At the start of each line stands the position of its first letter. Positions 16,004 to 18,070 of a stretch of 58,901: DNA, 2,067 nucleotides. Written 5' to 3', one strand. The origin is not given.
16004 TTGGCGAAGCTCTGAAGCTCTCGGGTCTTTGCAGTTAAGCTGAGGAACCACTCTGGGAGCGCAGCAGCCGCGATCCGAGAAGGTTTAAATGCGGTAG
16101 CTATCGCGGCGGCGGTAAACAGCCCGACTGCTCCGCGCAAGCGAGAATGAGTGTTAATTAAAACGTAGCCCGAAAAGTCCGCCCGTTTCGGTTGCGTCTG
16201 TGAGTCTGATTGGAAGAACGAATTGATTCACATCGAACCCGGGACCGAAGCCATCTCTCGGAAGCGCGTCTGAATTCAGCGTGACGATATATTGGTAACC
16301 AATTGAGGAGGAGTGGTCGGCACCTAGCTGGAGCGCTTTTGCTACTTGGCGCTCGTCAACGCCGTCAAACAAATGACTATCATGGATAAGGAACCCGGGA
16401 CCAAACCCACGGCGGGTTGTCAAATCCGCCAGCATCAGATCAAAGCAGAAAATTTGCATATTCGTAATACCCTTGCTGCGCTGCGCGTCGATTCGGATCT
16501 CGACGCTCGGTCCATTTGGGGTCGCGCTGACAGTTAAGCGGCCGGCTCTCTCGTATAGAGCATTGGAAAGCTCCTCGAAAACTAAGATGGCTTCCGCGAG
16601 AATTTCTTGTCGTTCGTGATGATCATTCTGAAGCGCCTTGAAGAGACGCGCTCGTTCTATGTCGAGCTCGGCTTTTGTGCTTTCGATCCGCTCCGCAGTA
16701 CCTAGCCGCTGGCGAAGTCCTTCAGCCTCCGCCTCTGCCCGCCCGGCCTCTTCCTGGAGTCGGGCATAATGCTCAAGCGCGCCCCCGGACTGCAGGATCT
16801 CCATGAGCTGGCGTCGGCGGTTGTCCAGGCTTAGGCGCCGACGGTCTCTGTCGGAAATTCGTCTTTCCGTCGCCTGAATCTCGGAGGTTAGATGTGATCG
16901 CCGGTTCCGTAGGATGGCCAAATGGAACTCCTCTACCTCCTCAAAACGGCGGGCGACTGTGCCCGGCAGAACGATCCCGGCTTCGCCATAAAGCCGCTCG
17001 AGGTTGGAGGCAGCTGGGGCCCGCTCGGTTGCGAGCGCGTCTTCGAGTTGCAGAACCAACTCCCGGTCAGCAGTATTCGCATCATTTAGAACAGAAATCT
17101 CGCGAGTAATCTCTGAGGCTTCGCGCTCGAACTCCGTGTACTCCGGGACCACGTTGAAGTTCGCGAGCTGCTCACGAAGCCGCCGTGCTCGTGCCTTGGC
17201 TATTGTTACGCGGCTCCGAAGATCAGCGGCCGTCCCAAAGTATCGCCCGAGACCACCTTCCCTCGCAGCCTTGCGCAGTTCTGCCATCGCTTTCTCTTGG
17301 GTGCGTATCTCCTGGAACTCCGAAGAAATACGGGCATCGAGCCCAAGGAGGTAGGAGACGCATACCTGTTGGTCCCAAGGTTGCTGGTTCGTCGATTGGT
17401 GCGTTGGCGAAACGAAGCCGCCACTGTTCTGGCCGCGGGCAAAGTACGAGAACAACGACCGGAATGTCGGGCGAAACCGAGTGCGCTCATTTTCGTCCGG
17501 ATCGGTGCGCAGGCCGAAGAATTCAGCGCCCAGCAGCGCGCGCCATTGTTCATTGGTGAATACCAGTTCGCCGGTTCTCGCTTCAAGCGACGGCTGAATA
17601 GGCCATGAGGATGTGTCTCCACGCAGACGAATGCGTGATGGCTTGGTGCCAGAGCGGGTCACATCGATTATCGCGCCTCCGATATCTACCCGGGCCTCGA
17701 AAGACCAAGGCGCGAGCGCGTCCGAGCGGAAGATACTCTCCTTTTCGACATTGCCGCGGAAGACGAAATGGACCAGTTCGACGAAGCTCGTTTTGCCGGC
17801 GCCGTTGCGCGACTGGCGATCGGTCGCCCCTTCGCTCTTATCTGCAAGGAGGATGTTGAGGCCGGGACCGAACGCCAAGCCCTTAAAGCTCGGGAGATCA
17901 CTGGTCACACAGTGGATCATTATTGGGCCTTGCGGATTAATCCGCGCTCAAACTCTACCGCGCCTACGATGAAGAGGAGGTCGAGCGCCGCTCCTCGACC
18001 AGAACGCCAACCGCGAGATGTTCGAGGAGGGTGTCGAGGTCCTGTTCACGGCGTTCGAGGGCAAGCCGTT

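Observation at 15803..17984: Partner-less YydD/DUF2326-type (ABC-3C-class) coiled-coil ATPase in a lower-G+C single-gene cassette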

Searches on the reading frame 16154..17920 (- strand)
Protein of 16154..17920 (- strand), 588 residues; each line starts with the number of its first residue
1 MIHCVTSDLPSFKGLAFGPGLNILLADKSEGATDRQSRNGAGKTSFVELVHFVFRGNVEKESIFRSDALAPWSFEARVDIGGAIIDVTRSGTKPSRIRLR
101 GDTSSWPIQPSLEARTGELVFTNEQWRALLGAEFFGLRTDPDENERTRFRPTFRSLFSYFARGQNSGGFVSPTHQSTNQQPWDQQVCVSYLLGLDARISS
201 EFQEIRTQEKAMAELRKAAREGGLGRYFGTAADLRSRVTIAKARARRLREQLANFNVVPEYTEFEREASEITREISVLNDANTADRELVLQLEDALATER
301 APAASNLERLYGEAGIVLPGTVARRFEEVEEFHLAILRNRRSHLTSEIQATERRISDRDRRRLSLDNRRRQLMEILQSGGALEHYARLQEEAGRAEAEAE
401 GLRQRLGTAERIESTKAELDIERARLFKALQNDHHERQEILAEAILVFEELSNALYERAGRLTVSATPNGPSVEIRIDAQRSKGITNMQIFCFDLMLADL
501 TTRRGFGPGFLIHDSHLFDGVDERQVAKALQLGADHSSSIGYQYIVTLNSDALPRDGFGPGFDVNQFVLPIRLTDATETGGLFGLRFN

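Call 3: search_protein_families(library=pfam, proteins=[window:16154-17920:-], max_evalue=1)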
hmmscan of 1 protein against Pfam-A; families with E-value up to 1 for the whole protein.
window:16154-17920:- (588 aa): 3 families
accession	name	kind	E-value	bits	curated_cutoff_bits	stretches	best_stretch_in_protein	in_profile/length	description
PF10088.15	DUF2326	-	1.9e-40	138.3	28.7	1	452-587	2-141/141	Uncharacterised protein conserved in bacteria (DUF2326)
PF20275.3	CTD10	-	1.9e-14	54.8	28.1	1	291-410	5-131/134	C-terminal domain 10 of the ABC-three component (ABC-3C) systems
PF20396.3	DUF6689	-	0.079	12.6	27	1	196-278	140-219/275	Family of unknown function (DUF6689)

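Call 4: search_protein_families(library=ncbifam, proteins=[window:16154-17920:-], max_evalue=1)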
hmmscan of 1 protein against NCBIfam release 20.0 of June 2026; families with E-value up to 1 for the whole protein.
window:16154-17920:- (588 aa): 3 families
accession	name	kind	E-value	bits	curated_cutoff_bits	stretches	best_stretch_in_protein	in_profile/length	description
NF045780.1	TrlF_fam_ATP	equivalog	0.0011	17.7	350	1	230-454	471-709/944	TrlF family AAA-like ATPase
NF003034.1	PRK03918.1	equivalog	0.032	12.2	700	1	335-425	310-400/878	DNA double-strand break repair ATPase Rad50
NF040881.1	PTS_reg_TmaR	equivalog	0.042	13.9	170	1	324-368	7-49/103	PTS system regulator TmaR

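Call 5: search_protein_families(library=padloc, proteins=[window:16154-17920:-], max_evalue=1)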
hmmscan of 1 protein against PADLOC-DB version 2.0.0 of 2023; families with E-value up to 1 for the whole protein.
window:16154-17920:- (588 aa): 5 families
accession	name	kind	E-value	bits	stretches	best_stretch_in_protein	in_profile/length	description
PDLC04774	PDC-M68B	-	3.6e-162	538.9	1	1-587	1-581/581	-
PDLC03859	LmuB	-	1.9e-11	41.9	1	38-455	32-362/611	-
PDLC04135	mad3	-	6.3e-05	20.7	1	39-105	31-102/374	mads_3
PDLC03865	LmuB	-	0.0044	13.2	1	226-430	243-462/1007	-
PDLC00581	JetC3|JetC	-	0.13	8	1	201-437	334-567/1473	DUF3584 domain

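Call 10: find_homologous_proteins(query=window:16154-17920:-, max_evalue=1e-10)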
Query window:16154-17920:- (588 aa): 2281 proteins with E <= 1e-10 among 8000 candidates; the best 120 are listed.
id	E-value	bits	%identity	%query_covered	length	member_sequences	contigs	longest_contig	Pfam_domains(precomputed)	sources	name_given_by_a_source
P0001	0.0e+0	1283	100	99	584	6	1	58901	PF10088.16,PF20275.4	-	-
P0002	0.0e+0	1164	89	100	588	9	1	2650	PF10088.16,PF20275.4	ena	-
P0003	0.0e+0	1072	82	100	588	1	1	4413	PF10088.16,PF20275.4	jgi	jgi:uncharacterized protein YydD (DUF2326 family)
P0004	0.0e+0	1062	80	100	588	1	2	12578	PF10088.16,PF20275.4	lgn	-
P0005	0.0e+0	1055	80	100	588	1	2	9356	PF10088.16,PF20275.4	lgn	-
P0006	0.0e+0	1048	79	100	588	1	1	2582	PF10088.16,PF20275.4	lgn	-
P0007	0.0e+0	1043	78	100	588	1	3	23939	PF10088.16,PF20275.4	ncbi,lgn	ncbi:MAG: ABC-three component system protein [Acetobacteraceae bacterium]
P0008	0.0e+0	1043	79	100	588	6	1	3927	PF10088.16,PF20275.4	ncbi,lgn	-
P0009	0.0e+0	1039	79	100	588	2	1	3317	PF10088.16,PF20275.4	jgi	jgi:uncharacterized protein YydD (DUF2326 family)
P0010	0.0e+0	1038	79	100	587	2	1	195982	PF10088.16,PF20275.4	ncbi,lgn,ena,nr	ncbi:MAG TPA: ABC-three component system protein [Methylocella sp.]|nr:ABC-three component system pr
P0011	0.0e+0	1038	78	100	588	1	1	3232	PF10088.16,PF20275.4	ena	-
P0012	0.0e+0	1038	79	100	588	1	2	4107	PF10088.16,PF20275.4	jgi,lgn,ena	jgi:uncharacterized protein YydD (DUF2326 family)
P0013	0.0e+0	1037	77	100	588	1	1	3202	PF10088.16,PF20275.4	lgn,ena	-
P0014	0.0e+0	1037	79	100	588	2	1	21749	PF10088.16,PF20275.4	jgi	jgi:uncharacterized protein YydD (DUF2326 family)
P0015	0.0e+0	1037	79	100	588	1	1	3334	PF10088.16,PF20275.4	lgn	-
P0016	0.0e+0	1035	78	100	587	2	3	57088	PF10088.16,PF20275.4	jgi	jgi:uncharacterized protein YydD (DUF2326 family)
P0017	0.0e+0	1034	78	100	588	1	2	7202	PF10088.16,PF20275.4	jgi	jgi:uncharacterized protein YydD (DUF2326 family)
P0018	0.0e+0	1033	78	100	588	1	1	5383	PF10088.16,PF20275.4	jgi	jgi:uncharacterized protein YydD (DUF2326 family)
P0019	0.0e+0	1033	78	100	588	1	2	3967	PF10088.16,PF20275.4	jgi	jgi:uncharacterized protein YydD (DUF2326 family)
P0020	0.0e+0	1032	78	100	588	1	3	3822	PF10088.16,PF20275.4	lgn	-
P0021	0.0e+0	1031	78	100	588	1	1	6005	PF10088.16,PF20275.4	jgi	jgi:uncharacterized protein YydD (DUF2326 family)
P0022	0.0e+0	1031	78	100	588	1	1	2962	PF10088.16,PF20275.4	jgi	jgi:uncharacterized protein YydD (DUF2326 family)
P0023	0.0e+0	1031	78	100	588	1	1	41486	PF10088.16,PF20275.4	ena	-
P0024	0.0e+0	1031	77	100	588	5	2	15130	PF10088.16,PF20275.4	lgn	-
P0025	0.0e+0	1030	77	100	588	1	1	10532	PF10088.16,PF20275.4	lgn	-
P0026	0.0e+0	1030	78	100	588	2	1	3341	PF10088.16,PF20275.4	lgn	-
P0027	0.0e+0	1030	78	100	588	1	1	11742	PF10088.16,PF20275.4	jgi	jgi:uncharacterized protein YydD (DUF2326 family)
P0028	0.0e+0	1030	78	100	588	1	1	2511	PF10088.16,PF20275.4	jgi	jgi:uncharacterized protein YydD (DUF2326 family)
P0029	0.0e+0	1029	78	100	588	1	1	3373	PF10088.16,PF20275.4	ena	-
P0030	0.0e+0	1029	78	100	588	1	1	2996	PF10088.16,PF20275.4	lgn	-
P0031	0.0e+0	1029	77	100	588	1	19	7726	PF10088.16,PF20275.4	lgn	-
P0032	0.0e+0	1029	78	100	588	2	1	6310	PF10088.16,PF20275.4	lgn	-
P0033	0.0e+0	1028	77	100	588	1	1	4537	PF10088.16,PF20275.4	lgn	-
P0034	0.0e+0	1028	78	100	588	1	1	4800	PF10088.16,PF20275.4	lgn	-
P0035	0.0e+0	1027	78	100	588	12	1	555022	PF10088.16,PF20275.4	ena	-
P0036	0.0e+0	1025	77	100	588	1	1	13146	PF10088.16,PF20275.4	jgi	jgi:uncharacterized protein YydD (DUF2326 family)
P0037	0.0e+0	1025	77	100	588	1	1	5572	PF10088.16,PF20275.4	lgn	-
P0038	0.0e+0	1025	77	100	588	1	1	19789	PF10088.16,PF20275.4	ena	-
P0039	0.0e+0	1024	77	100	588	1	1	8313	PF10088.16,PF20275.4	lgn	-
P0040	0.0e+0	1024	78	100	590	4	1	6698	PF10088.16,PF20275.4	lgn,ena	-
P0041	0.0e+0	1024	77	100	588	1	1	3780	PF10088.16,PF20275.4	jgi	jgi:uncharacterized protein YydD (DUF2326 family)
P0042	0.0e+0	1024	77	100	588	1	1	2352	PF10088.16,PF20275.4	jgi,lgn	jgi:uncharacterized protein YydD (DUF2326 family)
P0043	0.0e+0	1022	77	100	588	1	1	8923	PF10088.16,PF20275.4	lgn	-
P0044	0.0e+0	1022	77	100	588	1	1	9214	PF10088.16,PF20275.4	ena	-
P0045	0.0e+0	1021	77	100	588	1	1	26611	PF10088.16,PF20275.4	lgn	-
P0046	0.0e+0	1021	77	100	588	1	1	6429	PF10088.16,PF20275.4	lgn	-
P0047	0.0e+0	1021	77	100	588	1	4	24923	PF10088.16,PF20275.4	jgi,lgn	jgi:uncharacterized protein YydD (DUF2326 family)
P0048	0.0e+0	1021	77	100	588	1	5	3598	PF10088.16,PF20275.4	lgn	-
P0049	0.0e+0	1020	77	100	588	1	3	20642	PF10088.16,PF20275.4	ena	-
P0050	0.0e+0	1020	77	100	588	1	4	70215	PF10088.16,PF20275.4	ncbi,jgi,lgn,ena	jgi:uncharacterized protein YydD (DUF2326 family)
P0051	0.0e+0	1019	77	100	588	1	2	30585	PF10088.16,PF20275.4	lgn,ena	-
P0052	0.0e+0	1019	77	100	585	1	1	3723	PF10088.16,PF20275.4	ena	-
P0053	0.0e+0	1019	77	100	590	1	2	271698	PF10088.16,PF20275.4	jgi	jgi:uncharacterized protein YydD (DUF2326 family)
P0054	0.0e+0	1018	77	100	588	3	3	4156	PF10088.16,PF20275.4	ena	-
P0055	0.0e+0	1018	77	100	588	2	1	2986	PF10088.16,PF20275.4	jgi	jgi:uncharacterized protein YydD (DUF2326 family)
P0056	0.0e+0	1018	77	100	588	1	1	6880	PF10088.16,PF20275.4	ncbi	-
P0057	0.0e+0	1018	77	100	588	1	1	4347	PF10088.16,PF20275.4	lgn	-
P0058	0.0e+0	1018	76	100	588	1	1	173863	PF10088.16,PF20275.4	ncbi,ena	-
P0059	0.0e+0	1017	76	100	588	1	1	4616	PF10088.16,PF20275.4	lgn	-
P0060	0.0e+0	1017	76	100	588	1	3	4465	PF10088.16,PF20275.4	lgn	-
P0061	0.0e+0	1016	77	100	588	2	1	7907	PF10088.16,PF20275.4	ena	-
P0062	0.0e+0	1016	76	100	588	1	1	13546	PF10088.16,PF20275.4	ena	-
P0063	0.0e+0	1016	77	100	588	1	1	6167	PF10088.16,PF20275.4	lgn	-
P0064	0.0e+0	1016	77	100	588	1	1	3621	PF10088.16,PF20275.4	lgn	-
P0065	0.0e+0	1015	76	100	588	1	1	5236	PF10088.16,PF20275.4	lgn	-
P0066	0.0e+0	1015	77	100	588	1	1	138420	PF10088.16,PF20275.4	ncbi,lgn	-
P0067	0.0e+0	1014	76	100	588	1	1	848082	PF10088.16,PF20275.4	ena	-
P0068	0.0e+0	1014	77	100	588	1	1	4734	PF10088.16,PF20275.4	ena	-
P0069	0.0e+0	1014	76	100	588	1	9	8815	PF10088.16,PF20275.4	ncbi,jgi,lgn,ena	-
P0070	0.0e+0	1014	77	100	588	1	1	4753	PF10088.16,PF20275.4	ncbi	-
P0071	0.0e+0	1014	77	100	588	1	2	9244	PF10088.16,PF20275.4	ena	-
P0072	0.0e+0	1013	77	100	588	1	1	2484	PF10088.16,PF20275.4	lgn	-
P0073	0.0e+0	1013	76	100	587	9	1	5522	PF10088.16,PF20275.4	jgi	-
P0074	0.0e+0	1013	76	100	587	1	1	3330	PF10088.16,PF20275.4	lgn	-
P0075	0.0e+0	1013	77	100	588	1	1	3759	PF10088.16,PF20275.4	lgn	-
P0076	0.0e+0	1012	77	100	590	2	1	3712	PF10088.16,PF20275.4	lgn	-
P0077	0.0e+0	1011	76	100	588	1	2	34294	PF10088.16,PF20275.4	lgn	-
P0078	0.0e+0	1010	76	100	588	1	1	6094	PF10088.16,PF20275.4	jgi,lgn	jgi:uncharacterized protein YydD (DUF2326 family)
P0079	0.0e+0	1010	76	100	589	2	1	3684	PF10088.16,PF20275.4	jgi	-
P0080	0.0e+0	1010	77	100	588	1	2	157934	PF10088.16,PF20275.4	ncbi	-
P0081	1.6e-298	1009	77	100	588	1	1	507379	PF10088.16,PF20275.4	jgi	jgi:uncharacterized protein YydD (DUF2326 family)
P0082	1.9e-298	1009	77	100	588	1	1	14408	PF10088.16,PF20275.4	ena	-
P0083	2.5e-298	1008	77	100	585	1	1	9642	PF10088.16,PF20275.4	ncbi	ncbi:MAG TPA: ABC-three component system protein [Roseiarcus sp.]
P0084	2.6e-298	1008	77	100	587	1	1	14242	PF10088.16,PF20275.4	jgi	jgi:uncharacterized protein YydD (DUF2326 family)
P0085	3.5e-298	1008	77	100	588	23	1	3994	PF10088.16,PF20275.4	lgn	-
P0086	4.3e-298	1008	75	100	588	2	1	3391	PF10088.16,PF20275.4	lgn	-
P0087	4.9e-298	1008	76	100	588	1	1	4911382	PF10088.16,PF20275.4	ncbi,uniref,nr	ncbi:ABC-three component system protein [Bosea sp. RAC05]|uniref:ABC-three component system protein 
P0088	7.0e-298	1007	77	100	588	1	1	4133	PF10088.16,PF20275.4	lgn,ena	-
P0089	7.7e-298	1007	76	100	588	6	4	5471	PF10088.16,PF20275.4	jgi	jgi:uncharacterized protein YydD (DUF2326 family)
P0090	8.7e-298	1007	76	100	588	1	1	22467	PF10088.16,PF20275.4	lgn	-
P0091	9.9e-298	1007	76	100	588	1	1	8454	PF10088.16,PF20275.4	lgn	-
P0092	9.9e-298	1007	77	100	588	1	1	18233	PF10088.16,PF20275.4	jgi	jgi:uncharacterized protein YydD (DUF2326 family)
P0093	1.4e-297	1006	76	100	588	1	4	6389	PF10088.16,PF20275.4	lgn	-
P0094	2.1e-297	1005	76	100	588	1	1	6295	PF10088.16,PF20275.4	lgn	-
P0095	2.4e-297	1005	76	100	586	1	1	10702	PF10088.16,PF20275.4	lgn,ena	-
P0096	3.6e-297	1005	76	100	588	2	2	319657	PF10088.16,PF20275.4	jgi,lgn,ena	jgi:uncharacterized protein YydD (DUF2326 family)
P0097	4.0e-297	1005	76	100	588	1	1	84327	PF10088.16,PF20275.4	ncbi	-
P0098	4.4e-297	1004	76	100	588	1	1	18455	PF10088.16,PF20275.4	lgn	-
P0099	5.0e-297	1004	76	100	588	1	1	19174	PF10088.16,PF20275.4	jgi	jgi:uncharacterized protein YydD (DUF2326 family)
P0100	5.6e-297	1004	75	100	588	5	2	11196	PF10088.16,PF20275.4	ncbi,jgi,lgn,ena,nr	ncbi:MAG TPA: DUF2326 domain-containing protein [Defluviicoccus sp.]|nr:DUF2326 domain-containing pr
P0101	5.6e-297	1004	75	100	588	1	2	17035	PF10088.16,PF20275.4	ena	-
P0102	1.1e-296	1003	76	100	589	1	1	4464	PF10088.16,PF20275.4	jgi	jgi:uncharacterized protein YydD (DUF2326 family)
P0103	1.2e-296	1003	76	100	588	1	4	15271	PF10088.16,PF20275.4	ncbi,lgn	-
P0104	1.2e-296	1003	76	100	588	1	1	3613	PF10088.16,PF20275.4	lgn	-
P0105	1.8e-296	1002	76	100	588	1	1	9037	PF10088.16,PF20275.4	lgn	-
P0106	3.1e-296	1002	75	100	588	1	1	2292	PF10088.16,PF20275.4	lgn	-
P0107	3.2e-296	1002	76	100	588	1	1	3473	PF10088.16,PF20275.4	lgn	-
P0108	3.3e-296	1001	76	100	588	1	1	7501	PF10088.16,PF20275.4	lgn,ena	-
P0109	3.4e-296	1001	76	100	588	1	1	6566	PF10088.16,PF20275.4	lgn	-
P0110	3.4e-296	1001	76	100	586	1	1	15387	PF10088.16,PF20275.4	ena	-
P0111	3.8e-296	1001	76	100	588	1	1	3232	PF10088.16,PF20275.4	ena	-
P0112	1.3e-295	1000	76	100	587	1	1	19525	PF10088.16,PF20275.4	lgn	-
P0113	1.9e-295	999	76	100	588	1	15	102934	PF10088.16,PF20275.4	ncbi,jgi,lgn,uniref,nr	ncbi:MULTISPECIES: ABC-three component system protein [Bosea]|jgi:uncharacterized protein YydD (DUF2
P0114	2.1e-295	999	76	100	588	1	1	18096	PF10088.16,PF20275.4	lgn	-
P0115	2.5e-295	999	76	100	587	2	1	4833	PF10088.16,PF20275.4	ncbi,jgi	jgi:uncharacterized protein YydD (DUF2326 family)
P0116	2.6e-295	999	76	100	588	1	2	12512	PF10088.16,PF20275.4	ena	-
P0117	2.9e-295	998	75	100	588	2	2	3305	PF10088.16,PF20275.4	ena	-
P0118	5.6e-295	997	76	100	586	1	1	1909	PF10088.16,PF20275.4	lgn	-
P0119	7.9e-295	997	75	100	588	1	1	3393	PF10088.16,PF20275.4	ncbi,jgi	jgi:uncharacterized protein YydD (DUF2326 family)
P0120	1.2e-294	996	77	100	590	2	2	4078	PF10088.16,PF20275.4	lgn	-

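Call 11: find_encoding_contigs(protein=P0087, flank=8000, max_places=3)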
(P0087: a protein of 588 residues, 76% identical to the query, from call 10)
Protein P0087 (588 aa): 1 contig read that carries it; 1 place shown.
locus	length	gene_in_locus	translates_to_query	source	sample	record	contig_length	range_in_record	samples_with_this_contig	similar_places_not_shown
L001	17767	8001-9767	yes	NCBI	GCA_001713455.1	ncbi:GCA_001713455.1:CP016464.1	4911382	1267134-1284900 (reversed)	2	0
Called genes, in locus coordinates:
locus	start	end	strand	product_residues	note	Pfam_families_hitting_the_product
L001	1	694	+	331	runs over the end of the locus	PF00389:2-Hacid_dh, PF02826:2-Hacid_dh_C, PF03446:NAD_binding_2 (faint)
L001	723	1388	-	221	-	PF00702:Hydrolase, PF13419:HAD_2, PF13242:Hydrolase_like (weak)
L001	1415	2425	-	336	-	PF04321:RmlD_sub_bind, PF05368:NmrA, PF01073:3Beta_HSD, PF01370:Epimerase, PF07993:NAD_binding_4 (faint), PF13460:NAD_binding_10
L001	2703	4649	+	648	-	PF00672:HAMP (weak), PF18947:HAMP_2, PF00015:MCPsignal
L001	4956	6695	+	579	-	-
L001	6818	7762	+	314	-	PF20275:CTD10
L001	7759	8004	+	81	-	PF20293:MC6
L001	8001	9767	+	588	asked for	PF20275:CTD10, PF10088:DUF2326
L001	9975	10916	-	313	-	-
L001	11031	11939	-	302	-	-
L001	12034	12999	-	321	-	-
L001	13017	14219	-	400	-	PF00004:AAA, PF07724:AAA_2 (weak), PF07728:AAA_5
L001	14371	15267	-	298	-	-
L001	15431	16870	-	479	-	PF26016:ExoI_C (weak)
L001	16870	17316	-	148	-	-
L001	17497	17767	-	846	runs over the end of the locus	PF03389:MobA_MobL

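Call 12: find_encoding_contigs(protein=P0010, flank=8000, max_places=3)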
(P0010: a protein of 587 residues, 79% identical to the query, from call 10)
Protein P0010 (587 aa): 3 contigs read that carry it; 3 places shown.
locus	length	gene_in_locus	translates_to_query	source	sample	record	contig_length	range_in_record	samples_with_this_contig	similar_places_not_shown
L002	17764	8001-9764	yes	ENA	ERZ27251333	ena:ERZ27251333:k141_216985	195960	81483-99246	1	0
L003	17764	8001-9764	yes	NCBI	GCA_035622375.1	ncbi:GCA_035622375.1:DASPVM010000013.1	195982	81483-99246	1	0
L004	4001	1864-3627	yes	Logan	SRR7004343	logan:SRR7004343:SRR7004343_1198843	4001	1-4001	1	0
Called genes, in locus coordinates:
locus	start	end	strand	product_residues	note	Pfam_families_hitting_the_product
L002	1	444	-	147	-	-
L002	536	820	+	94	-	PF12728:HTH_17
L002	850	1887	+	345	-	PF10134:RPA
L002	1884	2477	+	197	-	PF01656:CbiA, PF09140:MipZ (faint), PF13614:AAA_31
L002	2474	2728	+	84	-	-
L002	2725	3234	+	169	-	PF11000:DUF2840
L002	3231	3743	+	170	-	PF10502:Peptidase_S26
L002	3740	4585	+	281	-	PF01464:SLT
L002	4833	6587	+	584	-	PF11843:DUF3363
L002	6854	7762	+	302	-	PF20275:CTD10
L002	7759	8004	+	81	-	PF20293:MC6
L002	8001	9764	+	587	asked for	PF20275:CTD10, PF10088:DUF2326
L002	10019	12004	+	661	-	PF02534:T4SS-DNA_transf, PF10412:TrwB_AAD_bind, PF12696:TraG-D_C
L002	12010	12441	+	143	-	-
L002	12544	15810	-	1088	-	PF02811:PHP, PF07733:DNA_pol3_alpha, PF17657:DNA_pol3_finger, PF14579:HHH_6, PF01336:tRNA_anti-codon (weak)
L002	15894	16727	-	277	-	-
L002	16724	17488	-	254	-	PF07505:DUF5131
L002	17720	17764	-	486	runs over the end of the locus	PF00817:IMS, PF20114:DUF6504 (weak)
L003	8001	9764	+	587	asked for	PF20275:CTD10, PF10088:DUF2326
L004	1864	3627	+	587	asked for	PF20275:CTD10, PF10088:DUF2326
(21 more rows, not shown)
